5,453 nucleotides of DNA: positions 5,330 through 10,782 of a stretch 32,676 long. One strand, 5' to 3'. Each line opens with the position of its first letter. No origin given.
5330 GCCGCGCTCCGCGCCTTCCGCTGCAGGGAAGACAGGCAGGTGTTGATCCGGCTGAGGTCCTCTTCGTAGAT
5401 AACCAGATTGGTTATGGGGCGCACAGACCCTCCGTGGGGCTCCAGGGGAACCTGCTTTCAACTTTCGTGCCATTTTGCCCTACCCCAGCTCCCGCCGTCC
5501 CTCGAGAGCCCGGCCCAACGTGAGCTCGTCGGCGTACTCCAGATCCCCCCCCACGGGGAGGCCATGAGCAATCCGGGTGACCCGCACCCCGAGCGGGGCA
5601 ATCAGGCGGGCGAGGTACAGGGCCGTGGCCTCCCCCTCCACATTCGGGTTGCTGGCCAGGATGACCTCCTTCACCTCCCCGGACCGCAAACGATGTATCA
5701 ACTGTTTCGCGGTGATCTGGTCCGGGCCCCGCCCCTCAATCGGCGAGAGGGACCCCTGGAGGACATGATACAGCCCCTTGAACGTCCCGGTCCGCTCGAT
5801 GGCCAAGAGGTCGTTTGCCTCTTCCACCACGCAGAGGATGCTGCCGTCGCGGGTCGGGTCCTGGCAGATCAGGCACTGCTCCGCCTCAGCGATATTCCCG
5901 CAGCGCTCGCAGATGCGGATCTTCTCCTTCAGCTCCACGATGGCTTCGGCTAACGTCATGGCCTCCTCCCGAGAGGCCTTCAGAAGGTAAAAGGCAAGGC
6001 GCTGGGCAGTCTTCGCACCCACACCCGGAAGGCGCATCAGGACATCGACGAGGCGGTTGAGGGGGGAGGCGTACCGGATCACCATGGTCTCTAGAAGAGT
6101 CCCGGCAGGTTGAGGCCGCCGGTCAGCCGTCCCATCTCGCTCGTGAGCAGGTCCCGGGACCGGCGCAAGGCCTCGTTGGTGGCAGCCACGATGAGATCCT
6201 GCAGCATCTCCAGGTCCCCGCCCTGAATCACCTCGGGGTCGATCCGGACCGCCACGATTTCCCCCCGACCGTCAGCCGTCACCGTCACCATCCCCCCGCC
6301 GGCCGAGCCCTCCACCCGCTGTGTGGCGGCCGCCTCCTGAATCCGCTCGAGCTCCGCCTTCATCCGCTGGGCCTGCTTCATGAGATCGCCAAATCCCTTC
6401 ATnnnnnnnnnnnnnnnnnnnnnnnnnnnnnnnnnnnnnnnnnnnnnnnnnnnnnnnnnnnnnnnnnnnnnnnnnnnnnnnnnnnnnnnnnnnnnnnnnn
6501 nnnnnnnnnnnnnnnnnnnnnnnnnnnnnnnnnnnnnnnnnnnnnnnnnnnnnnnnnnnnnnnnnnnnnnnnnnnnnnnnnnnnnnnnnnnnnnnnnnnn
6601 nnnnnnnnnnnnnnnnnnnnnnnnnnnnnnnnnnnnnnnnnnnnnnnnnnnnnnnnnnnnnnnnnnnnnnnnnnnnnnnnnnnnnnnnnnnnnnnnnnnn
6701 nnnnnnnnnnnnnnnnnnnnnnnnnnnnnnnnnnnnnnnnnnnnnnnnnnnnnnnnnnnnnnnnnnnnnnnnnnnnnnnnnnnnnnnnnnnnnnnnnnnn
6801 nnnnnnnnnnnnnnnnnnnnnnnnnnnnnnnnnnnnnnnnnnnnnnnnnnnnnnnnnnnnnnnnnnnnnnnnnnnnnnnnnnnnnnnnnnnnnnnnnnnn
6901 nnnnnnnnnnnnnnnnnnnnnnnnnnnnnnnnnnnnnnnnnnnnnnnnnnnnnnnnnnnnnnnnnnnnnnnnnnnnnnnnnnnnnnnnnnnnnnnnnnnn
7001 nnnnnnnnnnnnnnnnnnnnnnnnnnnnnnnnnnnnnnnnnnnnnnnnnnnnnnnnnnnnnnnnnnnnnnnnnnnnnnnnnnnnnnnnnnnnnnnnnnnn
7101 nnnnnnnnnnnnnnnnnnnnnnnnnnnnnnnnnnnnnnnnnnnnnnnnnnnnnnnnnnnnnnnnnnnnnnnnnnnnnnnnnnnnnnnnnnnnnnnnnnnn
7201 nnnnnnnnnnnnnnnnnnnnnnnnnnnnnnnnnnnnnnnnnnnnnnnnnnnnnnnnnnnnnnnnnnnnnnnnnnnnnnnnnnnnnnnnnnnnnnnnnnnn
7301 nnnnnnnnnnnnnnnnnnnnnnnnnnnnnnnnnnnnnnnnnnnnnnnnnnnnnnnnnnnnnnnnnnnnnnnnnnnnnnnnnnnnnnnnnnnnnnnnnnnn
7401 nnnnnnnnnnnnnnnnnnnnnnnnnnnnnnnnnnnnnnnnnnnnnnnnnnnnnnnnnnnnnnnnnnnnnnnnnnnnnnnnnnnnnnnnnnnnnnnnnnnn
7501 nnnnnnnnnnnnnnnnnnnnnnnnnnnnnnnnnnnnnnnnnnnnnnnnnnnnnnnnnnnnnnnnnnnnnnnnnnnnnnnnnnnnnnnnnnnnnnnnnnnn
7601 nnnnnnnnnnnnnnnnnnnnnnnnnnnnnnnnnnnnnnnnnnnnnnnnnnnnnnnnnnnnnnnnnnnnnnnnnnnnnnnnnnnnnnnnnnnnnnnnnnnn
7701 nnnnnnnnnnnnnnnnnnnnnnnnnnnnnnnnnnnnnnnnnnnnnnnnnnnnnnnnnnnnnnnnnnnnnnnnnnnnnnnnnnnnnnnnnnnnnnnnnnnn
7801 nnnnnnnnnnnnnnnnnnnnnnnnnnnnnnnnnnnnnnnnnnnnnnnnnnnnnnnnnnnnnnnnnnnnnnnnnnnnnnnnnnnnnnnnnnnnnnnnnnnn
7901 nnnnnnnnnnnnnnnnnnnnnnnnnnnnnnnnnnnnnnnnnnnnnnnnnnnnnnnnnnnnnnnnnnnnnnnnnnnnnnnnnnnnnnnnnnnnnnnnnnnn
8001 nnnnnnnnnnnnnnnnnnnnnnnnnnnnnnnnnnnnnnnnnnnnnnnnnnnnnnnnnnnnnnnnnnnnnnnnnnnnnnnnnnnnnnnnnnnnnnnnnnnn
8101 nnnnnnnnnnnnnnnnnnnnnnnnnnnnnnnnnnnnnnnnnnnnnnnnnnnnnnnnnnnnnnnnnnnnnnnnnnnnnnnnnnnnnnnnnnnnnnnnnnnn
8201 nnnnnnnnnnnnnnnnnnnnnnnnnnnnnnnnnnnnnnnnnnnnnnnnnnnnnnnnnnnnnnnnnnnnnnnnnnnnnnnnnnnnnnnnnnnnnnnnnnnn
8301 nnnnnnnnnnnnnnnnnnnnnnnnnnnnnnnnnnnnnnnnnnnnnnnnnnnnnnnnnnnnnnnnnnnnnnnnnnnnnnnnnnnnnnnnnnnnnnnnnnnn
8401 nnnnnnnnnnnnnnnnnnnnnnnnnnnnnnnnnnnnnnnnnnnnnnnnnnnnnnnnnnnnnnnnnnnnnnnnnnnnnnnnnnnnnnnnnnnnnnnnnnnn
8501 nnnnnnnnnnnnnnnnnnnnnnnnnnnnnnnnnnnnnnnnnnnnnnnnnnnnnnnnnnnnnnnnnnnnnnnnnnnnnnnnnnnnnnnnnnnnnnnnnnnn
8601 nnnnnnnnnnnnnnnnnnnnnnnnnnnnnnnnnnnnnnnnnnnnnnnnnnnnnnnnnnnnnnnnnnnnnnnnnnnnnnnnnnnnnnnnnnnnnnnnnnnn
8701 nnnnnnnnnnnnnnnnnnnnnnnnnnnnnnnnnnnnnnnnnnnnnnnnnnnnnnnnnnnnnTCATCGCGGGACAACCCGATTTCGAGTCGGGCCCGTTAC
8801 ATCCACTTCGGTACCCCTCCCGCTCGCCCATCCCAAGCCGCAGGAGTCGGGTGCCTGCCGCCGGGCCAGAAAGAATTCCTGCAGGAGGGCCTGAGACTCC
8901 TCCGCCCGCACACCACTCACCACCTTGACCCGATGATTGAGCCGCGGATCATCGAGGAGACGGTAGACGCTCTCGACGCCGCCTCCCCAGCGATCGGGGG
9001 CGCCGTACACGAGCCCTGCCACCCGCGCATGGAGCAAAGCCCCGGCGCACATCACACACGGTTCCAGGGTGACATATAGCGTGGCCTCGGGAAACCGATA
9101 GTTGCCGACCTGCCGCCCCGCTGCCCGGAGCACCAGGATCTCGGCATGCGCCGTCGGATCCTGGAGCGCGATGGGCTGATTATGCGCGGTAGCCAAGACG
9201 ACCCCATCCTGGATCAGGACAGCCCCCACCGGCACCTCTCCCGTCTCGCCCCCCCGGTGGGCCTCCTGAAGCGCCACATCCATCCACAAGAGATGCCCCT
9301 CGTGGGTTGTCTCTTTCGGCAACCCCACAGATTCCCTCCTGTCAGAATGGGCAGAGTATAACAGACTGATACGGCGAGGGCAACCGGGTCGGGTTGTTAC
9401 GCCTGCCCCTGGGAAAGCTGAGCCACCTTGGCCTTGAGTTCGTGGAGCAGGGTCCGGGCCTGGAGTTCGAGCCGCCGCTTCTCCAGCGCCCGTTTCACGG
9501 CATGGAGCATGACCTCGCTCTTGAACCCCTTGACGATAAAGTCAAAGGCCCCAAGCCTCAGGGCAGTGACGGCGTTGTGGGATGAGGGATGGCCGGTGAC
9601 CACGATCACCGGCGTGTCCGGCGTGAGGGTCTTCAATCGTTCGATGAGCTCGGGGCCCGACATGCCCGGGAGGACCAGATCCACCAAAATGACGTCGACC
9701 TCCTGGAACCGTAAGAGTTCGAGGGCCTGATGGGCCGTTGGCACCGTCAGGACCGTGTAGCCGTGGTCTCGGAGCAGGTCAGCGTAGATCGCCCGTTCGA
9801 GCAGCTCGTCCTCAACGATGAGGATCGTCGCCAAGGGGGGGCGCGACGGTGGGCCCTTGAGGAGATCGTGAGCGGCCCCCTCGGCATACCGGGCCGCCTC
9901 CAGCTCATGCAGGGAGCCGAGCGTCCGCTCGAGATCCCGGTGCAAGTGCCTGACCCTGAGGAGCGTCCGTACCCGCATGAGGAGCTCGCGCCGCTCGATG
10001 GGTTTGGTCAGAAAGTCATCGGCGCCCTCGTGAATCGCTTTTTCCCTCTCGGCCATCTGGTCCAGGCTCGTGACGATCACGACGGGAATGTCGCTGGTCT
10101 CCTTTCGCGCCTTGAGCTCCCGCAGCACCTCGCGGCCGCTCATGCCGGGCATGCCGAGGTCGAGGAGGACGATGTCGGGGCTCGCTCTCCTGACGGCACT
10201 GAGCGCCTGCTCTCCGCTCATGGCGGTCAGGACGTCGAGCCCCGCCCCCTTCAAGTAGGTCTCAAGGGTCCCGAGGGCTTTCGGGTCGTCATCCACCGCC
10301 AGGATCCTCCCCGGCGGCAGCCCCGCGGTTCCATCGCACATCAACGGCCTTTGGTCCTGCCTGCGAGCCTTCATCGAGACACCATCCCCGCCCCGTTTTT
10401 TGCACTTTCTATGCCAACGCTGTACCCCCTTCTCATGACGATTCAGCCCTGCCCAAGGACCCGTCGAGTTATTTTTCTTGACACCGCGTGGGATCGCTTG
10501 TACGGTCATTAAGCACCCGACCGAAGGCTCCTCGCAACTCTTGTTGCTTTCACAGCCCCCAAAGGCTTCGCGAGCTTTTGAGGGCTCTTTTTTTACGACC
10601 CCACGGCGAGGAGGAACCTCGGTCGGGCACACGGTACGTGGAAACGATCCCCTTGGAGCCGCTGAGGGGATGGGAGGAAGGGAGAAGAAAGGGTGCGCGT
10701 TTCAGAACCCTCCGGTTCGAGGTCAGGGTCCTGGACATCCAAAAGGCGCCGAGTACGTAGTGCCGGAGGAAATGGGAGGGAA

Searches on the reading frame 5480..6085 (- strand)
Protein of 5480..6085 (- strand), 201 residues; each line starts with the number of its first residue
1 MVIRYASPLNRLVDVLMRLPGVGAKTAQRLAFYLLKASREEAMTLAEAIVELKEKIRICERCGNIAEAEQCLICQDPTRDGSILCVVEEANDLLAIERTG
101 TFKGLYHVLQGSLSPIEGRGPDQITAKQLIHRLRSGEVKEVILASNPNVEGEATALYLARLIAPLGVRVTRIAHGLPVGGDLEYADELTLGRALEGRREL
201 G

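Call 71: search_protein_families(library=pfam, proteins=[window:5480-6085:-], max_evalue=0.00001)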
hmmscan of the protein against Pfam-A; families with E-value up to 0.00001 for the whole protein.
window:5480-6085:- (201 aa): 5 families
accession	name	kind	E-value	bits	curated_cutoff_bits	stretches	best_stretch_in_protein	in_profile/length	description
PF13662.12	Toprim_4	-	1.9e-24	86.1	25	1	83-173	2-85/85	Toprim domain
PF21176.3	RecR_HhH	-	1.1e-17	64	27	1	9-51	1-43/45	RecR, helix-hairpin-helix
PF21175.2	RecR_C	-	1.8e-13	50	22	1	175-198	1-24/24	RecR, C-terminal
PF01751.28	Toprim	-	1.7e-12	47.8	23.1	1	84-171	2-95/96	Toprim domain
PF02132.21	RecR_ZnF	-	4.6e-06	26.7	22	1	56-76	1-21/21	RecR, Cys4-zinc finger domain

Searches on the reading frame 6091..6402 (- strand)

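Call 71: search_protein_families(library=pfam, proteins=[window:6091-6402:-], max_evalue=0.00001)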
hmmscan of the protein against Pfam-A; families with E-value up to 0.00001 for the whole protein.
window:6091-6402:- (103 aa): 1 family
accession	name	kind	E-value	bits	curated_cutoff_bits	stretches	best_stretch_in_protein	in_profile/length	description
PF02575.21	YbaB_DNA_bd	-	1.3e-32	112.2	25.5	1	8-98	1-91/91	YbaB/EbfC DNA-binding family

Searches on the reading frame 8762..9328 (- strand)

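Call 71: search_protein_families(library=pfam, proteins=[window:8762-9328:-], max_evalue=0.00001)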
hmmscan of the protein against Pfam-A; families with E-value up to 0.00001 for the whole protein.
window:8762-9328:- (188 aa): 3 families
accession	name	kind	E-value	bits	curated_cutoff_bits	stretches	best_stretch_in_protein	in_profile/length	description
PF14437.12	MafB19-deam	-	4.7e-32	111.3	27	1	12-157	3-142/142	MafB19-like deaminase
PF00383.29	dCMP_cyt_deam_1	-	2.4e-25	88.8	25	1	13-109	5-101/102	Cytidine and deoxycytidylate deaminase zinc-binding region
PF14439.12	Bd3614-deam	-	1e-07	32.3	38.5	1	36-112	13-92/113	Bd3614-like deaminase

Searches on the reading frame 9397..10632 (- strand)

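Call 72: search_protein_families(library=pfam, proteins=[window:9397-10632:-], max_evalue=0.00001)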
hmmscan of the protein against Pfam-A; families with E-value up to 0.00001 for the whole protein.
window:9397-10632:- (411 aa): 2 families
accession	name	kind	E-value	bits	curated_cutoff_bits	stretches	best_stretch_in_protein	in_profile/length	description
PF00072.30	Response_reg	-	3.3e-59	198.3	30.2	2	270-379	1-110/111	Response regulator receiver domain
PF02310.24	B12-binding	-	7.1e-08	32.8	32.1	0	283-370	20-112/121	B12 binding domain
